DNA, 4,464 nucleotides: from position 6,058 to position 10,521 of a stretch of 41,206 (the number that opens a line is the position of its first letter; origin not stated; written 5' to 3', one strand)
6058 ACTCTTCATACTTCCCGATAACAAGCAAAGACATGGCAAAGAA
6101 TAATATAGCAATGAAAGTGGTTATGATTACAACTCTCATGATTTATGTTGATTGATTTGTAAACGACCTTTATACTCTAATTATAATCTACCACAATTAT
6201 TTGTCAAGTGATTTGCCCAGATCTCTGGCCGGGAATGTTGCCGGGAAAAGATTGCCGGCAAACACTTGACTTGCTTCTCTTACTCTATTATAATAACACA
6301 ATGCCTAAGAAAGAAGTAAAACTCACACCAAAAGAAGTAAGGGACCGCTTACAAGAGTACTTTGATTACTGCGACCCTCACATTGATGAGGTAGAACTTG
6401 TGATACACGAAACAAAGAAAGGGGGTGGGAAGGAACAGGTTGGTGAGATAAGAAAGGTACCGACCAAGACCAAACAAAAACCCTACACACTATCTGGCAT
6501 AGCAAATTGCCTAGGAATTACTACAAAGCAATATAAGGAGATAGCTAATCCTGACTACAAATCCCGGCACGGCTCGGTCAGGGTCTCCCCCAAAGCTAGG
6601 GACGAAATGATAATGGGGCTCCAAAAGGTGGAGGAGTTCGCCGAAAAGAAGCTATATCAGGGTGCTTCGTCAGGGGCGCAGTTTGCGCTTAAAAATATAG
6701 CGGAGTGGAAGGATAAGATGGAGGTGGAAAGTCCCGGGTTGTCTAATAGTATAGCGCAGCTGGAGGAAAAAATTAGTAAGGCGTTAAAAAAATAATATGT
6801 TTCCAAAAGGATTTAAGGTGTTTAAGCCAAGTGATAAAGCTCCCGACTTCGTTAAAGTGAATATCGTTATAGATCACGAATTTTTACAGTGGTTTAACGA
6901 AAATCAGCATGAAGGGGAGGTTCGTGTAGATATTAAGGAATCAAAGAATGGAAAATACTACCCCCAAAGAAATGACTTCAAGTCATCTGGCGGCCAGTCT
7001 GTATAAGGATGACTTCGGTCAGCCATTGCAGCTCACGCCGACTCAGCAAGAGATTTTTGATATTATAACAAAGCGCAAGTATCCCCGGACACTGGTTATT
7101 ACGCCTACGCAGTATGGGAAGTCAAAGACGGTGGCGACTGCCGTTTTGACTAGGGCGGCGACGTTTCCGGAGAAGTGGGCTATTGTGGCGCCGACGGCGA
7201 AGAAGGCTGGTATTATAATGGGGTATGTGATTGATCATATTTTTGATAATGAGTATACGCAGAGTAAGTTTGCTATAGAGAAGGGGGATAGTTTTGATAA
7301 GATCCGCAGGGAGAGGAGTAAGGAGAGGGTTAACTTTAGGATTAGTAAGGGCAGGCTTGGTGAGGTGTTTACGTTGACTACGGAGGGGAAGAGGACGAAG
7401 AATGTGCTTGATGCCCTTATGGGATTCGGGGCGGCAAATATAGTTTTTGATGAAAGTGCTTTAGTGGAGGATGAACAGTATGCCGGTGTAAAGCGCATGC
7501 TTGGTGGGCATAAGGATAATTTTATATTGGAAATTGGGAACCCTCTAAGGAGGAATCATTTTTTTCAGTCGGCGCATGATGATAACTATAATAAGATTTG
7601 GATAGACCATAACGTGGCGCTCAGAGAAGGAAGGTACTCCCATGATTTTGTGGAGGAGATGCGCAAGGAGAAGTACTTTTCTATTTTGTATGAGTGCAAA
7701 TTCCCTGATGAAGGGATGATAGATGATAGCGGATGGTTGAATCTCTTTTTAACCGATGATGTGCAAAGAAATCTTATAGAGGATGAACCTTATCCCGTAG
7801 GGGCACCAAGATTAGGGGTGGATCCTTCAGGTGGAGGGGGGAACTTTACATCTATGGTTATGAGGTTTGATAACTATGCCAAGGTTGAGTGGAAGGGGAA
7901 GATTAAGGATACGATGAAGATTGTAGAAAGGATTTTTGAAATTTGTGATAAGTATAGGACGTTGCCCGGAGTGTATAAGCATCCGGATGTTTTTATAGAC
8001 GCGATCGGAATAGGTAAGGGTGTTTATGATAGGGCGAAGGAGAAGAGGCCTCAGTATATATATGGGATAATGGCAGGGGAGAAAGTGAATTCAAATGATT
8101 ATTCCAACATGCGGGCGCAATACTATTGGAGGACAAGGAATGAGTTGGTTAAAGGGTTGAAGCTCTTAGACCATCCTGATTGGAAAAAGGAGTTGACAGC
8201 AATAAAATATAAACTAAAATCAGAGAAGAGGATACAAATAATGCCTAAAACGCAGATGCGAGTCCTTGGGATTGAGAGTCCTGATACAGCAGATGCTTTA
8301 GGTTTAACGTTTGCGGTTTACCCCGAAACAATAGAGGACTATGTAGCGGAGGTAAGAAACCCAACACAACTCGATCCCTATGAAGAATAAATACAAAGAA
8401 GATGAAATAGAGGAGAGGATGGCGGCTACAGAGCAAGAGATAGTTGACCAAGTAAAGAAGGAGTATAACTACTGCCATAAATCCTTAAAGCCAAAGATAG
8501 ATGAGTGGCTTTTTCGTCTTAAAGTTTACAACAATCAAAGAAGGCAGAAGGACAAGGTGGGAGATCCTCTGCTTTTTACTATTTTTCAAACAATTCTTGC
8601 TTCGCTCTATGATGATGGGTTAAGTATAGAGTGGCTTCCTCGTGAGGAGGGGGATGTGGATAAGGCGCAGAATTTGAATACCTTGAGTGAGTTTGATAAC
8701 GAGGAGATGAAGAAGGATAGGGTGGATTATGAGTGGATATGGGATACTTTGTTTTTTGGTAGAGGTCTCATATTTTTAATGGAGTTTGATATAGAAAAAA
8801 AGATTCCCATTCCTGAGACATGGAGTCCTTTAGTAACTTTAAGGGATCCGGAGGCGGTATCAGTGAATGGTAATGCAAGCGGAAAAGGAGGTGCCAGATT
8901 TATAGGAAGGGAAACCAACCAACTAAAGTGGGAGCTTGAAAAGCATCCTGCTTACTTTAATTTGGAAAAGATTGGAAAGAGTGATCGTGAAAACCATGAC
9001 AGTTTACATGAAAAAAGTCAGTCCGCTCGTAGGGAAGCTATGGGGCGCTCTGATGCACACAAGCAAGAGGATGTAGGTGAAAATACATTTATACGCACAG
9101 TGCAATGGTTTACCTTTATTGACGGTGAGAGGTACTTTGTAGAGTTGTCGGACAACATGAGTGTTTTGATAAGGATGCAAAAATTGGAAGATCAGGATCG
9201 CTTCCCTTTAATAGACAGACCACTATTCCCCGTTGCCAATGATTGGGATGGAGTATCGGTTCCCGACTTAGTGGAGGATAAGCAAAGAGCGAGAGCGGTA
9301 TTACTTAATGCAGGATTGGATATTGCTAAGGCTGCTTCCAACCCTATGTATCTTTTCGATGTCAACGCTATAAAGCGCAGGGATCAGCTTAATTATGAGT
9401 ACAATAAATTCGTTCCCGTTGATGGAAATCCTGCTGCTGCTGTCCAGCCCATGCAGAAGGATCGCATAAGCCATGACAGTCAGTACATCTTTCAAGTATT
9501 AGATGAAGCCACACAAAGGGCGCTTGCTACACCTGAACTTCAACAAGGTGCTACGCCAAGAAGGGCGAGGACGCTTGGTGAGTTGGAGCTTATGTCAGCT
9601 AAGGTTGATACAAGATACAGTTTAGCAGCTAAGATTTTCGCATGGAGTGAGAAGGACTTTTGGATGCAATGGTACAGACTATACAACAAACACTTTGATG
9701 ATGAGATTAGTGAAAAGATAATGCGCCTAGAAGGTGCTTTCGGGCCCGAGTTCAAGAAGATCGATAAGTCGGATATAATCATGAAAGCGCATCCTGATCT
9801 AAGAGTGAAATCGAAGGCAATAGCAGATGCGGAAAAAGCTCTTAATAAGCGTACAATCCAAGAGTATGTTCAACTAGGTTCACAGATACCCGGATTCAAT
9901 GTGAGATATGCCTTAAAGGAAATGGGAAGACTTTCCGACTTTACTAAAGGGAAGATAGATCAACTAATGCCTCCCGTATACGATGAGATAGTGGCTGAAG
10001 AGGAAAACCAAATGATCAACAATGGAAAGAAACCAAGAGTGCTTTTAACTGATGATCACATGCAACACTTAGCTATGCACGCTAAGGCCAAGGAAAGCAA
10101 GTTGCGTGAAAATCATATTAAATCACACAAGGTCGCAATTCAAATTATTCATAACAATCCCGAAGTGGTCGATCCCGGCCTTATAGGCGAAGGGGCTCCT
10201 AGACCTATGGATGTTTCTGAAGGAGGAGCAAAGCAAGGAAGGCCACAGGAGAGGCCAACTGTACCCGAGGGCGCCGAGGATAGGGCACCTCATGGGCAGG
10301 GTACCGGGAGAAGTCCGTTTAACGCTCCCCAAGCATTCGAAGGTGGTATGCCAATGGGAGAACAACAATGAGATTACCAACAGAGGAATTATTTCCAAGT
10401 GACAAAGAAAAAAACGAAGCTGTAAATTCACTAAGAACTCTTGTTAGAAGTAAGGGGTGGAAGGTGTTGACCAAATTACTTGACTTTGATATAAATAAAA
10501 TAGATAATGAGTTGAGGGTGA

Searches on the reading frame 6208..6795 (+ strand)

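Call 7: search_protein_families(library=phrogs, proteins=[window:6208-6795:+], max_evalue=0.001)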
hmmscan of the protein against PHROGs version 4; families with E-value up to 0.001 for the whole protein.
window:6208-6795:+ (195 aa): 1 family
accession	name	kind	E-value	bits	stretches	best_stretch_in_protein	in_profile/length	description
phrog_606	-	head and packaging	1e-08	36.4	1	34-183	21-146/167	terminase small subunit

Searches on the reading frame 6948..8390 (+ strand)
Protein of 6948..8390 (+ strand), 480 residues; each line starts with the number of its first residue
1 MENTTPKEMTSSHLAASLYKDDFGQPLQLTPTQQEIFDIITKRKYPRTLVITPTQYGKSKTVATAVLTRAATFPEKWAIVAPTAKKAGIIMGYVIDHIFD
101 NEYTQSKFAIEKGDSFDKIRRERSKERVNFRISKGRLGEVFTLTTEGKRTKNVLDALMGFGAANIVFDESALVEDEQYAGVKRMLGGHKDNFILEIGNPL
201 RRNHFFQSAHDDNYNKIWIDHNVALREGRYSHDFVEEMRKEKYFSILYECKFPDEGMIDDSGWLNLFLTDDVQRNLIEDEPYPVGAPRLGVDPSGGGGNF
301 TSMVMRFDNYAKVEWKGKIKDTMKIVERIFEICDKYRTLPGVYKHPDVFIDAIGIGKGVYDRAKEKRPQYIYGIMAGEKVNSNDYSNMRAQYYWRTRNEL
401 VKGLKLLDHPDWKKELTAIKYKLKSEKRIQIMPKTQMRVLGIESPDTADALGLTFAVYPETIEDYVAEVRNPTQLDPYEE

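Call 7: search_protein_families(library=phrogs, proteins=[window:6948-8390:+], max_evalue=0.001)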
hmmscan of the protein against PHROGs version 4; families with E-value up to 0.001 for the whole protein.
window:6948-8390:+ (480 aa): 1 family
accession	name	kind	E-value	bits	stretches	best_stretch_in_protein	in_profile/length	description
phrog_2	-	head and packaging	3.7e-30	106.3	1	26-464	263-596/807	terminase large subunit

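Call 8: search_dna_similar(query=window:6948-8390:+, collection=phages, mode=protein, max_rows=15)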
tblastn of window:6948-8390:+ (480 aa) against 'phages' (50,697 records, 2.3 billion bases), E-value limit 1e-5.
Records with a match: 289; places in all: 289; records where one place covers at least 80% of the query: 4.
Best place of each record, by identity: <60% 289.
By first word of the organism name: Salinibacter 183; Clostridium 18; Arthrobacter 11; Pseudomonas 11; Escherichia 11; Caudoviricetes 9; Streptomyces 7; Liberibacter 6; Bacillus 4; Salmonella 4; and 13 more.
By host as written in the record: Salinibacter ruber M8 183; - 13; Arthrobacter sp. ATCC 21022 11; Clostridium perfringens 7; Escherichia coli 5; Clostridium difficile strain CD105HE1 ribotype 076 4; Clostridium difficile 4; Streptomyces lividans JI 1326 4; and 43 more.
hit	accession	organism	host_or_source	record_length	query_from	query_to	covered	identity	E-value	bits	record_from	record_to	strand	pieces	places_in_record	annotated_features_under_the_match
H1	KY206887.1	Clostridium phage Clo-PEP-1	Clostridium perfringens i-1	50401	27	453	89%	26.4%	1e-11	74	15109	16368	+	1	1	terminase large subunit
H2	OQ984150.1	Phage C72C1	-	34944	73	456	80%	25.0%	1e-16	89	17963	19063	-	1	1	hypothetical protein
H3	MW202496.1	Caudoviricetes sp.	Manatee Spring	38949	73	456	80%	24.6%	2e-12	76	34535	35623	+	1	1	terminase large subunit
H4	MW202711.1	Caudoviricetes sp.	Manatee Spring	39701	73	456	80%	24.1%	2e-13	79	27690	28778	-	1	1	terminase large subunit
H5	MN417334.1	Clostridium phage CPAS-15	Clostridium perfringens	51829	141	453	65%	29.5%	2e-11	72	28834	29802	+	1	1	terminase large subunit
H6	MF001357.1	Clostridium phage CP3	Clostridium perfringens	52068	141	453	65%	28.9%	2e-11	72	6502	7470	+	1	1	terminase large subunit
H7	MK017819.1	Clostridium phage CPD4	Clostridium perfringens ATCC 13124; ...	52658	141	453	65%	28.8%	3e-11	72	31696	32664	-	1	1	terminase small subunit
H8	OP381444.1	Clostridium phage P21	Clostridium perfringens ZWCP 21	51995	141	453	65%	28.6%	2e-11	72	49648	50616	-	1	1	hypothetical protein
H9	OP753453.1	Clostridium phage E1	Clostridium perfringens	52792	141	453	65%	28.3%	8e-11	71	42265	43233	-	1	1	putative terminase B protein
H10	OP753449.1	Clostridium phage A2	Clostridium perfringens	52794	141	453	65%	28.3%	8e-11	71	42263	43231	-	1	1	putative terminase B protein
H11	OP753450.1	Clostridium phage C2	Clostridium perfringens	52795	141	453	65%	28.3%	8e-11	71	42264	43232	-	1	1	putative terminase B protein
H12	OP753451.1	Clostridium phage H1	Clostridium perfringens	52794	141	453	65%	28.3%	8e-11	71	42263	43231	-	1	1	putative terminase B protein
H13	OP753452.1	Clostridium phage D1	Clostridium perfringens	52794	141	453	65%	28.3%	8e-11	71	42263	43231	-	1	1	putative terminase B protein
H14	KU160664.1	Arthrobacter phage Salgado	Arthrobacter sp. ATCC 21022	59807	136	479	72%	25.0%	8e-9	64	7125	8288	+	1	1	10: terminase large subunit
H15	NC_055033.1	Arthrobacter phage Salgado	Arthrobacter sp. ATCC 21022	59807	136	479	72%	25.0%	8e-9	64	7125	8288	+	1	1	10: terminase large subunit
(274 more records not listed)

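Call 9: find_related_loci(query=window:6948-8390:+, collection=viral_contigs, flank=10000)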
Query window:6948-8390:+ (480 aa) in viral_contigs; peptide patterns used: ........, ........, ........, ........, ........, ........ (x = any residue, [..] = any of these).
3 stretches matched a pattern; 3 encode a relative of the query (tblastn E <= 1e-3); 3 distinct loci.
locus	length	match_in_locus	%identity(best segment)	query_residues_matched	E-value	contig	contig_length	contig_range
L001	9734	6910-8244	53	13-463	4e-154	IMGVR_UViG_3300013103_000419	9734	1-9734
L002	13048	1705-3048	49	8-456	5e-133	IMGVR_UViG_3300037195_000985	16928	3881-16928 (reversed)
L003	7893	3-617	71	277-478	2e-94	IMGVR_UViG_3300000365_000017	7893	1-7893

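Call 16: find_homologous_proteins(query=window:6948-8390:+, max_evalue=1e-20)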
Query window:6948-8390:+ (480 aa): 806 proteins with E <= 1e-20 among 6087 candidates; the best 120 are listed.
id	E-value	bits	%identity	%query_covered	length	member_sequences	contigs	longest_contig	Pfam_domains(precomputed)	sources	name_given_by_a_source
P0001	0.0e+0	1105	100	100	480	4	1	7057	PF05876.19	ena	-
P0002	5.1e-253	858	75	100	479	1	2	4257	PF05876.19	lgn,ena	-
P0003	3.7e-230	783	71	97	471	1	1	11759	-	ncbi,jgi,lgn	-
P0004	5.0e-224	763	68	97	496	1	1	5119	PF03237.22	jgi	jgi:hypothetical protein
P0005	2.9e-216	737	67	97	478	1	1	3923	PF05876.19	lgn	-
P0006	1.1e-198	679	61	98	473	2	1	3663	PF05876.19,PF03237.22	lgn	-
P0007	1.9e-148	513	53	94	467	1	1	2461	-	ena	-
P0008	3.3e-145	503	54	93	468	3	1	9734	PF05876.19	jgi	-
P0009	3.6e-142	493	51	98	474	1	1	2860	-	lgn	-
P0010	5.7e-140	485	52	93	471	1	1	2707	-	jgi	-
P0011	1.2e-136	474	50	93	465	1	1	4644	-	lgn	-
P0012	2.3e-136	473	51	93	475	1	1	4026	-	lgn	-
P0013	4.1e-136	473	52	94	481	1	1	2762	PF05876.19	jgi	-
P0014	1.7e-133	464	50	93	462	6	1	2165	-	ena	-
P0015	3.6e-133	463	50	93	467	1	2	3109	-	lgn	-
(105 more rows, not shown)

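Call 17: find_encoding_contigs(protein=P0003, flank=10000, max_places=4)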
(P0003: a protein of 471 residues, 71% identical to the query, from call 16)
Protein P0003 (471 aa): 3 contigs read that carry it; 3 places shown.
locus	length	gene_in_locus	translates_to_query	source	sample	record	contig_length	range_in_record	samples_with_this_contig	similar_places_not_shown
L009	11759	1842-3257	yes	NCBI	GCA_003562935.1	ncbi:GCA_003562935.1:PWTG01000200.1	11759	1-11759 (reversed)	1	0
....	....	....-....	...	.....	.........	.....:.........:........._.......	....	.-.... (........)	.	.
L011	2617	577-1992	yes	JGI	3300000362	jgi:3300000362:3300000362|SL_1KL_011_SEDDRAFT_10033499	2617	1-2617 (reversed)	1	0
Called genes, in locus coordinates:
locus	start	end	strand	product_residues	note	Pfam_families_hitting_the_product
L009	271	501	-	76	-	-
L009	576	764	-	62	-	-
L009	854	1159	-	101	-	-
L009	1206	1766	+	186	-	-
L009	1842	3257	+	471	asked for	-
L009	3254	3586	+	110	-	-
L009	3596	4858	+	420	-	PF23899:SU10_portal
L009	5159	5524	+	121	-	-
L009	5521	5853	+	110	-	-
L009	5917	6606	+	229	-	-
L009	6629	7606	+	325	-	PF25209:Phage_capsid_4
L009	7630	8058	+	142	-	-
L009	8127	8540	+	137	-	-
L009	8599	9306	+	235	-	-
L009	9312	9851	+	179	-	-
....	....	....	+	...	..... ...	-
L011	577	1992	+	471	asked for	-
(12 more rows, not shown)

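Call 18: find_encoding_contigs(protein=P0001, flank=10000, max_places=4)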
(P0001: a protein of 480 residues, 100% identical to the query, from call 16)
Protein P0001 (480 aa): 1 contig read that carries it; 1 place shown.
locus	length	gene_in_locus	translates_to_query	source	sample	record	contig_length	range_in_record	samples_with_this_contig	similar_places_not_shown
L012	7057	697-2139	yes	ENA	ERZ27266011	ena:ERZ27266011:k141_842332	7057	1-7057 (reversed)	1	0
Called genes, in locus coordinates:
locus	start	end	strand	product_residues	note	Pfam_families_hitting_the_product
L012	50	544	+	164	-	-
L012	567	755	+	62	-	-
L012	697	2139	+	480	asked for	PF05876:GpA_ATPase (weak)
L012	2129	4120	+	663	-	PF23899:SU10_portal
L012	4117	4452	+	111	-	-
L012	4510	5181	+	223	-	-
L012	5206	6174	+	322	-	PF25209:Phage_capsid_4 (weak)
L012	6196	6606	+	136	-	-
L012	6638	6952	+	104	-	-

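Call 19: find_encoding_contigs(protein=P0002, flank=10000, max_places=4)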
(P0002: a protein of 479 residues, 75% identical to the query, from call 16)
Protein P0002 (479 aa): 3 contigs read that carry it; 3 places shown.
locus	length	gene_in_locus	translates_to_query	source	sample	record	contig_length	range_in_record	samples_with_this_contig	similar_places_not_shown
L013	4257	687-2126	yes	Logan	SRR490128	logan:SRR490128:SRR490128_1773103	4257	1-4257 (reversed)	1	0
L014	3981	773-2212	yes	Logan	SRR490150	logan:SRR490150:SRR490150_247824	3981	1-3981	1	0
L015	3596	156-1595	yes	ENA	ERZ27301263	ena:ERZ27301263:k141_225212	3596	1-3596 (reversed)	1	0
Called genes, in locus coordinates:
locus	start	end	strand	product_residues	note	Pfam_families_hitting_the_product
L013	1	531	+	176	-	?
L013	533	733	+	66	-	-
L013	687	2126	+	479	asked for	PF05876:GpA_ATPase (weak)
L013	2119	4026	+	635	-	PF23899:SU10_portal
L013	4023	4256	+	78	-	?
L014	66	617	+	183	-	-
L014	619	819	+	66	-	-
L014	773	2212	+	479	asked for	PF05876:GpA_ATPase (weak)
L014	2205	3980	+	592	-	?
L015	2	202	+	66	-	?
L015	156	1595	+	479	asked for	PF05876:GpA_ATPase (weak)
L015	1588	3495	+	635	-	PF23899:SU10_portal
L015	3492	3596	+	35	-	?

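Call 23: find_related_loci(query=A1, collection=genome_contigs, flank=10000)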
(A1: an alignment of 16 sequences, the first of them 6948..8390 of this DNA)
Query A1 (480 aa) in genome_contigs; peptide patterns used: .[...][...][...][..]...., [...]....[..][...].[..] (x = any residue, [..] = any of these).
58 stretches matched a pattern; 8 encode a relative of the query (tblastn E <= 1e-3); 8 distinct loci.
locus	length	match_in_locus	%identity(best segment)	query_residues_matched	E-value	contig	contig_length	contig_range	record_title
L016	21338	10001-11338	46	10-457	3e-122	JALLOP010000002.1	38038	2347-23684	Patescibacteria group bacterium AH-259-L07 AH-259-L07_NODE_2, whole genome shotgun sequence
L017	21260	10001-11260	46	25-456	7e-118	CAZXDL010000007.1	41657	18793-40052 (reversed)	MAG TPA_asm: uncultured Candidatus Saccharibacteria bacterium isolate SRP133034_co1_19 genome assembly, contig: NODE_755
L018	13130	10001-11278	47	16-455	6e-114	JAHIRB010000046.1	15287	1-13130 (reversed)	MAG: Patescibacteria group bacterium isolate MM_PC_MetaG.mb.11 MM_PC_MetaG.mb.11_k141_1793507, whole genome shotgun sequ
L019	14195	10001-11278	47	16-455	6e-113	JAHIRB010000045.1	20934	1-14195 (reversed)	MAG: Patescibacteria group bacterium isolate MM_PC_MetaG.mb.11 MM_PC_MetaG.mb.11_k141_1790117, whole genome shotgun sequ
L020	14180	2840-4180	43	14-455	3e-112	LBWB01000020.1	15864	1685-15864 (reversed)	MAG: Candidatus Woesebacteria bacterium GW2011_GWB1_39_12 UT24_C0020, whole genome shotgun sequence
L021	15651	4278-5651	43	2-456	3e-110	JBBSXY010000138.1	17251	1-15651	MAG: Nanoarchaeota archaeon isolate H32-bin010 H32_bin010_000000000138, whole genome shotgun sequence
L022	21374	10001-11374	43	2-456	3e-110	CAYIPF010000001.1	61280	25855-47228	MAG TPA_asm: uncultured Candidatus Saccharibacteria bacterium isolate ERP119705_co25_9 genome assembly, contig: NODE_152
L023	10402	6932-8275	46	13-464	5e-120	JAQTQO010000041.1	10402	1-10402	MAG: Patescibacteria group bacterium isolate STB_141 NODE_16777_length_10402_cov_2.539173_Sandtown_B, whole genome shotg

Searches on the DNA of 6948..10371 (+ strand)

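Call 6: search_dna_similar(query=window:6948-10371:+, collection=phages, mode=distant, max_rows=15)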
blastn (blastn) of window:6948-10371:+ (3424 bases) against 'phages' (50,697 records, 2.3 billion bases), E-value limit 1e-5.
No match.

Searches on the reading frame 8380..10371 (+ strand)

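Call 7: search_protein_families(library=phrogs, proteins=[window:8380-10371:+], max_evalue=0.001)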
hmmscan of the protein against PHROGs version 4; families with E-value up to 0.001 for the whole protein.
window:8380-10371:+ (663 aa): 2 families
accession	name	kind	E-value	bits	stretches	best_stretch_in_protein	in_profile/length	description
phrog_1216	-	head and packaging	8.3e-16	58.6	1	152-453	214-524/714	portal protein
phrog_332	-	connector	0.00014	21.4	1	254-405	244-395/560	head-tail adaptor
